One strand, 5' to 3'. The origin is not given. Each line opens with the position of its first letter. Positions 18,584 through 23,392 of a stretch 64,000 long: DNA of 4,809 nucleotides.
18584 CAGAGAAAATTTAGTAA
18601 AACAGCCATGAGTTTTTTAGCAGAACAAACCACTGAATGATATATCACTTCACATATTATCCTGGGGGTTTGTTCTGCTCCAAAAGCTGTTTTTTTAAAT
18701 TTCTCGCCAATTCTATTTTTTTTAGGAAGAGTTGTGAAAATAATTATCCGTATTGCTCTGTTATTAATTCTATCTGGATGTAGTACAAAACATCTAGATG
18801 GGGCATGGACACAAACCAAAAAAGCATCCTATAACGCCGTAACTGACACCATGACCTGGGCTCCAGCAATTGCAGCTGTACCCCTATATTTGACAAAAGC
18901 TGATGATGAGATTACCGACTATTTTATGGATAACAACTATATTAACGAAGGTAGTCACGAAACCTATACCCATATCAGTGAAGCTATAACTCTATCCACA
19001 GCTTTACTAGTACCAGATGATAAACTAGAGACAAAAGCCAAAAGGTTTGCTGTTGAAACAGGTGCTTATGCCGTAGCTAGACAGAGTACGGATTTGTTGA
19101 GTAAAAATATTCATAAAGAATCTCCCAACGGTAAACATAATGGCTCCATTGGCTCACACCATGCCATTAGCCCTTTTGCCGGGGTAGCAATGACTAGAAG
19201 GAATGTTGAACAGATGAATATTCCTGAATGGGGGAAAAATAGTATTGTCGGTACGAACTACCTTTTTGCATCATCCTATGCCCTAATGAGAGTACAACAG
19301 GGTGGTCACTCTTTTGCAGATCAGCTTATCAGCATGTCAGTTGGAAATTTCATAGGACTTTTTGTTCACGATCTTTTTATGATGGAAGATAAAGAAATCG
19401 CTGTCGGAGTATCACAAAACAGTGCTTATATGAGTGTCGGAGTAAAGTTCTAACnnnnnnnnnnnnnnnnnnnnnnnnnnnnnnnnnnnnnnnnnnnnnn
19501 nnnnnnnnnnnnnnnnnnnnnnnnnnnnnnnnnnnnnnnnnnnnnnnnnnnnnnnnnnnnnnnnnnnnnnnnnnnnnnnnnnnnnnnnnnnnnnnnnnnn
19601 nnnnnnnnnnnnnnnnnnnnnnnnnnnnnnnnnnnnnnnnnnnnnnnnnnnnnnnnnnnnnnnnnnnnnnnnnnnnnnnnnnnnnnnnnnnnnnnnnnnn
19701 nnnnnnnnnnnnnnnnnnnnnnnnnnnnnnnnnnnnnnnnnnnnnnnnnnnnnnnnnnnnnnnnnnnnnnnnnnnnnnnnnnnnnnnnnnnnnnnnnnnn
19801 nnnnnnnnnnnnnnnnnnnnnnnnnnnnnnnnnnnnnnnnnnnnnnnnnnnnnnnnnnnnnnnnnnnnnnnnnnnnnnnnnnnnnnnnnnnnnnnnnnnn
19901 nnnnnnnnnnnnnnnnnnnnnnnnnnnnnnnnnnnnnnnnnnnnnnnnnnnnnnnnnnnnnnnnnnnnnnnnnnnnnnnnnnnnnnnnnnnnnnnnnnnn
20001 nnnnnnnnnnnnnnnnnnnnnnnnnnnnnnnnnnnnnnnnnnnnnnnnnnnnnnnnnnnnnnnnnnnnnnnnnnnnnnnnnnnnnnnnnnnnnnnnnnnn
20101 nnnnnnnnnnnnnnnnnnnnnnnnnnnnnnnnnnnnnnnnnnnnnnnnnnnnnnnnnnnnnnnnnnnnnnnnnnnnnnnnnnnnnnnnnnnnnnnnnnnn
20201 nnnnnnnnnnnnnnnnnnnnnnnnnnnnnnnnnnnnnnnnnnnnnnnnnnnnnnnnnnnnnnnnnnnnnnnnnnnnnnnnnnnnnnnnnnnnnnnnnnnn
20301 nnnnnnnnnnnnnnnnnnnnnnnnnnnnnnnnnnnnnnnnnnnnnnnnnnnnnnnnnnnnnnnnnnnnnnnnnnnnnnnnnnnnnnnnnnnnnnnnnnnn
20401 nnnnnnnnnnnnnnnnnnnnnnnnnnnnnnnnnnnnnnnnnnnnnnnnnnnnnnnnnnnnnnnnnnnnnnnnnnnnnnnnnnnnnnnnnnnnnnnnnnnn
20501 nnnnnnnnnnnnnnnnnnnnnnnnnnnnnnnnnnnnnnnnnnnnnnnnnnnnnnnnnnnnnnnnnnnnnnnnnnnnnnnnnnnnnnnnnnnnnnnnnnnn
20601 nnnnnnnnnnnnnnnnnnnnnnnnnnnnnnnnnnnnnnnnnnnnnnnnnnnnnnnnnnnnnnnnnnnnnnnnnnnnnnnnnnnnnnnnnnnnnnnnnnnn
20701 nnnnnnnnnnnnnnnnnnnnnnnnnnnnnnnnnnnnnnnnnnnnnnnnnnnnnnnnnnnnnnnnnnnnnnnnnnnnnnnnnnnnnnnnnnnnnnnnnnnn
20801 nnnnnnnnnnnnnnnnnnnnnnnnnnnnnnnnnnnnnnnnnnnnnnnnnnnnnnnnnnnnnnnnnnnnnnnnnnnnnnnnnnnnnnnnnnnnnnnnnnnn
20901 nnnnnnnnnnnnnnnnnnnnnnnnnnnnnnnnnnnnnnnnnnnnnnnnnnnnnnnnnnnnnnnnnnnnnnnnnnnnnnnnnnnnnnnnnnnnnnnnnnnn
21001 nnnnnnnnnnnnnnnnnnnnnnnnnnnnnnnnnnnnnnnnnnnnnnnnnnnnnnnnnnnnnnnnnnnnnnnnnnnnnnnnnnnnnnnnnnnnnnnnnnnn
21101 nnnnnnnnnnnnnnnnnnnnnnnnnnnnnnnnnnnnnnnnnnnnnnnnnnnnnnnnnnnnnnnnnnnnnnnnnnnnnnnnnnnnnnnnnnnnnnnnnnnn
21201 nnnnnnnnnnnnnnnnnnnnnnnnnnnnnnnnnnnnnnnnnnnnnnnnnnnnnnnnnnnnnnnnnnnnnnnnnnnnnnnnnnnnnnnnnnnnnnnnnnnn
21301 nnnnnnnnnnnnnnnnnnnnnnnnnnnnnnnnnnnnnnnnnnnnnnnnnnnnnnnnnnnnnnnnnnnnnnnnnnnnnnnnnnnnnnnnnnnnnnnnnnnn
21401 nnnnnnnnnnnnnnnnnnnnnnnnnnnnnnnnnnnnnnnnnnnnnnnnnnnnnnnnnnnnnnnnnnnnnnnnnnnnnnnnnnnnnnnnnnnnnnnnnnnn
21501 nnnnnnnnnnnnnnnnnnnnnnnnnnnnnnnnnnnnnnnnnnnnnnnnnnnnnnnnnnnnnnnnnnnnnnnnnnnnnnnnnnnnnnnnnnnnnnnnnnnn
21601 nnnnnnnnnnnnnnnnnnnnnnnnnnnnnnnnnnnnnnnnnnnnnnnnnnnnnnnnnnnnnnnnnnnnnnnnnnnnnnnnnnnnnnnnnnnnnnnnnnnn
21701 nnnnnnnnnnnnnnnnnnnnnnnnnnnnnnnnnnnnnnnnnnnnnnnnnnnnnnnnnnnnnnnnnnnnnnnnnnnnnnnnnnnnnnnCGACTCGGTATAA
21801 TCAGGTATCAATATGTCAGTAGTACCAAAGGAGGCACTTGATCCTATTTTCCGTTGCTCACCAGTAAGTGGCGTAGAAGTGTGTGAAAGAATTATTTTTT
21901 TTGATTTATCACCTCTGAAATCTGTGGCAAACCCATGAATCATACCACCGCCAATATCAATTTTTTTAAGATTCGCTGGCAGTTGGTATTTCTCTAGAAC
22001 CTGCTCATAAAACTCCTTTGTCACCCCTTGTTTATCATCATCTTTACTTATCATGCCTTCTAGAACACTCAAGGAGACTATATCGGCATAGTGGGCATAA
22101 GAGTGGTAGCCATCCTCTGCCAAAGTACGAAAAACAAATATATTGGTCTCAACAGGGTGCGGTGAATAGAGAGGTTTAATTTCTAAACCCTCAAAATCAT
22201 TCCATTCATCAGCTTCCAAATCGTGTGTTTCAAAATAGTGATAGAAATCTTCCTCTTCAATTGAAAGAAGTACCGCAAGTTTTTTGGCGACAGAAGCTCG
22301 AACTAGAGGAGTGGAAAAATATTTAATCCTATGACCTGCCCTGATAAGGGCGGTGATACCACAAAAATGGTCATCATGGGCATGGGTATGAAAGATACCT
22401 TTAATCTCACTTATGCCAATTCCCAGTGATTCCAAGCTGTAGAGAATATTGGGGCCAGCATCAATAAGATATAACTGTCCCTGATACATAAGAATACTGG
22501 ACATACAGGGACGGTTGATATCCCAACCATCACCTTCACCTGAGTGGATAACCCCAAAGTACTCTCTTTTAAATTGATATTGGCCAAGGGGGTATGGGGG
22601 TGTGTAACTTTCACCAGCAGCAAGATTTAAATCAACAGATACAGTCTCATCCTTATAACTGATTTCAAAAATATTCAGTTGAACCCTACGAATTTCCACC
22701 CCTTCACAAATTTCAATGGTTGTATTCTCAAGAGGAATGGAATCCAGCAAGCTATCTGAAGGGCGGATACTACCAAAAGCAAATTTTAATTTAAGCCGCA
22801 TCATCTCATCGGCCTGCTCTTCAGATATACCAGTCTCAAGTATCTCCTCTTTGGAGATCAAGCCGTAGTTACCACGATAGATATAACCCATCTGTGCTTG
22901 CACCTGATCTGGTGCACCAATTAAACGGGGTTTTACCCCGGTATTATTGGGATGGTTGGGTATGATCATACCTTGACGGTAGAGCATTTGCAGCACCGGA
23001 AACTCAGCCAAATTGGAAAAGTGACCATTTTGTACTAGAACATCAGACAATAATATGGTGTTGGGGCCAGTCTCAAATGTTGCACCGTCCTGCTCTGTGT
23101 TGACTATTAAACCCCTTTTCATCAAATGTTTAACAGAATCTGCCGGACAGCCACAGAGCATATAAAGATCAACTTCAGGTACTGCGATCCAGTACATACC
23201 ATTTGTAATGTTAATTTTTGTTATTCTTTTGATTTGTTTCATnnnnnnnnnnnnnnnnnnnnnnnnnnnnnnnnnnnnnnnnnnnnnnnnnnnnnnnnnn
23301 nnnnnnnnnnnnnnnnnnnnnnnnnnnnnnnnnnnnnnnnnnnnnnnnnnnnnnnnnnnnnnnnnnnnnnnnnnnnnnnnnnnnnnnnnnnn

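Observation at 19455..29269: Divergent two-operon cyclic-nucleotide circuit: a cyclase with sensor domains faces a candidate cNMP-gated phosphodiesterase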

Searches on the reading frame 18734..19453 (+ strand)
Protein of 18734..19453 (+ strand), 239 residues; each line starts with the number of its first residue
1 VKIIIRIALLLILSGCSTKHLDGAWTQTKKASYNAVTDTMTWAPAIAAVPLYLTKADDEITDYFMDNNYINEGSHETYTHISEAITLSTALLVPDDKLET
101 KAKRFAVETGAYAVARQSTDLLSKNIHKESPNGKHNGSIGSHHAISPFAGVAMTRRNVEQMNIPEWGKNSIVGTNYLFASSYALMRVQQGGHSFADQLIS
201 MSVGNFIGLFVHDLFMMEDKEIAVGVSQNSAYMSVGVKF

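Call 3: search_protein_families(library=pfam, proteins=[window:18734-19453:+], max_evalue=0.01)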
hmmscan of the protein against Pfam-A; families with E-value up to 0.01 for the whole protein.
window:18734-19453:+ (239 aa): 1 family
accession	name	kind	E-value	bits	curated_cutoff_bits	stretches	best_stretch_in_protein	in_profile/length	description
PF01569.27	PAP2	-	0.0012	19.1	27.2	1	130-215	47-125/130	PAP2 superfamily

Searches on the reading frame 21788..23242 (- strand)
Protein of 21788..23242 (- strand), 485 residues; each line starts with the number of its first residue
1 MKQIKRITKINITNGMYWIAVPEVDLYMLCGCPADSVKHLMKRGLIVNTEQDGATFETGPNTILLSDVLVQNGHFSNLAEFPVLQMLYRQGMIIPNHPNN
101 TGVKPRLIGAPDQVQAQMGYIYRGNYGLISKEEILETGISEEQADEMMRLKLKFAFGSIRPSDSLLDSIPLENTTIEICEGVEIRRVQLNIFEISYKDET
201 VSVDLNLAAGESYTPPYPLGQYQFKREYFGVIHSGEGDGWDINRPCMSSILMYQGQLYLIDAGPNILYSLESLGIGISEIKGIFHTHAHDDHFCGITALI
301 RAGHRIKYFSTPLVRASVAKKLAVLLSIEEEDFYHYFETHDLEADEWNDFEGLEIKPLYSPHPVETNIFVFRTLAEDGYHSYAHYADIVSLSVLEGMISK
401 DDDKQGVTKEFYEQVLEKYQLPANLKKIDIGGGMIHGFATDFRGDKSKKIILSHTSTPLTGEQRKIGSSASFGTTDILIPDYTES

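Call 61: predict_structure(alignment_id=A2)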
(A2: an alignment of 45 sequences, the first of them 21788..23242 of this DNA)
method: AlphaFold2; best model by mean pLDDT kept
length: 485 residues; sequences in the alignment: 45
mean_pLDDT: 87.0   pTM: 0.86
mean pLDDT of the five models: 87.0, 80.4, 80.1, 79.2, 79.1
residues with pLDDT >= 90: 232; 70-90: 214; 50-70: 35; < 50: 4
segments of 3 or more residues with pLDDT < 50: none
pLDDT, mean of each block of 10 residues (from residue 1): 76 93 95 84 87 89 89 74 87 87 93 92 89 94 90 85 92 92 95 96 89 77 87 69 63 94 81 90 88 78 87 94 87 91 95 94 90 93 91 89 77 92 92 76 93 78 87 86 55
secondary structure, 60 per line:
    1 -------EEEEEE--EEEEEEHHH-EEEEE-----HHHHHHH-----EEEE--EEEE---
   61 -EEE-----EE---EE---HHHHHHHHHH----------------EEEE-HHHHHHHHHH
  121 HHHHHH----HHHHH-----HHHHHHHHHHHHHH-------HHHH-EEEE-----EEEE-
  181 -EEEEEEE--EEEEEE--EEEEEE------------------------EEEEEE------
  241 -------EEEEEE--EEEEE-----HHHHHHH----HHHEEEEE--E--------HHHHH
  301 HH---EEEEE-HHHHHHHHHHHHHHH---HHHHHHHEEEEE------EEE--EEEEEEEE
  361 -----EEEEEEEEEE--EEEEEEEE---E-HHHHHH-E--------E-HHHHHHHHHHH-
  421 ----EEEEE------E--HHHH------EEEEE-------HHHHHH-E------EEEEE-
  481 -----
elements in order: E8-13 E16-21 E26-30 H36-42 E48-51 E54-57 E62-64 H80-89 E106-109 H111-126 H131-135 H141-154 H162-165 E167-170 E176-179 E182-188 E191-196 E199-204 E229-234 E248-253 E256-260 H266-272 E280-284 H296-302 E306-310 H312-326 H330-336 E337-341 E348-350 E353-360 E366-375 E378-385 H391-396 H409-419 E425-429 H439-442 E449-453 H461-466 E475-479

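Call 64: fold_search(model_id=the predicted structure, library=pdb)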
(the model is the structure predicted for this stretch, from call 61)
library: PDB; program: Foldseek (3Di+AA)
matches with E <= 10: 963; with E <= 0.001: 325
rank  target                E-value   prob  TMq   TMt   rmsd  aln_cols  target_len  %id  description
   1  8gyg_A                1.4e-11  1.00  0.36  0.57   6.0       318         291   14  Purification ,Crystallization and X-ray Diffraction analysis of a novel arysulfatase from Pseudoalteromonas atlantica  (released 2023-10-18)
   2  1zkp_A                3.6e-11  1.00  0.36  0.65   5.4       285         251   16  1.5A Resolution Crystal Structure of a Metallo Beta Lactamase Family Protein, the ELAC Homolgue of Bacillus anthracis, (released 2005-06-21)
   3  6kns_C                4.7e-11  1.00  0.36  0.68   4.9       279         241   14  Crystal structure of the metallo-beta-lactamase fold protein YhfI from Bacillus subtilis (space group I4122) (released 2019-09-18)
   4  1zkp_B                4.7e-11  1.00  0.36  0.65   5.2       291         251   16  1.5A Resolution Crystal Structure of a Metallo Beta Lactamase Family Protein, the ELAC Homolgue of Bacillus anthracis, (released 2005-06-21)
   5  8gyg_B                7.9e-11  1.00  0.36  0.54   6.2       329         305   14  Purification ,Crystallization and X-ray Diffraction analysis of a novel arysulfatase from Pseudoalteromonas atlantica  (released 2023-10-18)
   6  1zkp_C                9.4e-11  1.00  0.36  0.67   4.8       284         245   15  1.5A Resolution Crystal Structure of a Metallo Beta Lactamase Family Protein, the ELAC Homolgue of Bacillus anthracis, (released 2005-06-21)
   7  1y44_A                1.3e-10  1.00  0.37  0.62   4.8       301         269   14  Crystal structure of RNase Z (released 2005-01-25)
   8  6b9v_A                1.4e-10  1.00  0.36  0.65   5.0       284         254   15  Crystal Structure of a New Diphosphatase from the PhnP Family (released 2018-10-17)
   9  8rr1_E                1.8e-10  1.00  0.52  0.42   8.2       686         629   10  Human mitochondrial RNase Z complex with ELAC2-D550N catalytic mutant and tRNA-Tyr precursor (Composite model) (released 2025-01-08)
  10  6kns_D                2.2e-10  1.00  0.36  0.69   5.1       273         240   14  Crystal structure of the metallo-beta-lactamase fold protein YhfI from Bacillus subtilis (space group I4122) (released 2019-09-18)
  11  6knt_C                2.2e-10  1.00  0.36  0.68   4.8       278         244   14  Crystal structure of the metallo-beta-lactamase fold protein YhfI from Bacillus subtilis (space group P4332) (released 2019-09-18)
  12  6b9v_B                2.5e-10  1.00  0.36  0.64   5.1       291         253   16  Crystal Structure of a New Diphosphatase from the PhnP Family (released 2018-10-17)
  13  6kns_A                3.3e-10  1.00  0.36  0.67   5.0       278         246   13  Crystal structure of the metallo-beta-lactamase fold protein YhfI from Bacillus subtilis (space group I4122) (released 2019-09-18)
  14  2cbn                  4.4e-10  1.00  0.37  0.56   6.9       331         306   14  Crystal structure of ZipD from Escherichia coli (released 2006-02-15)
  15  3g1p_A                7.4e-10  1.00  0.35  0.63   4.6       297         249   16  Crystals structure of PhnP from E.coli K-12 (released 2009-03-03)
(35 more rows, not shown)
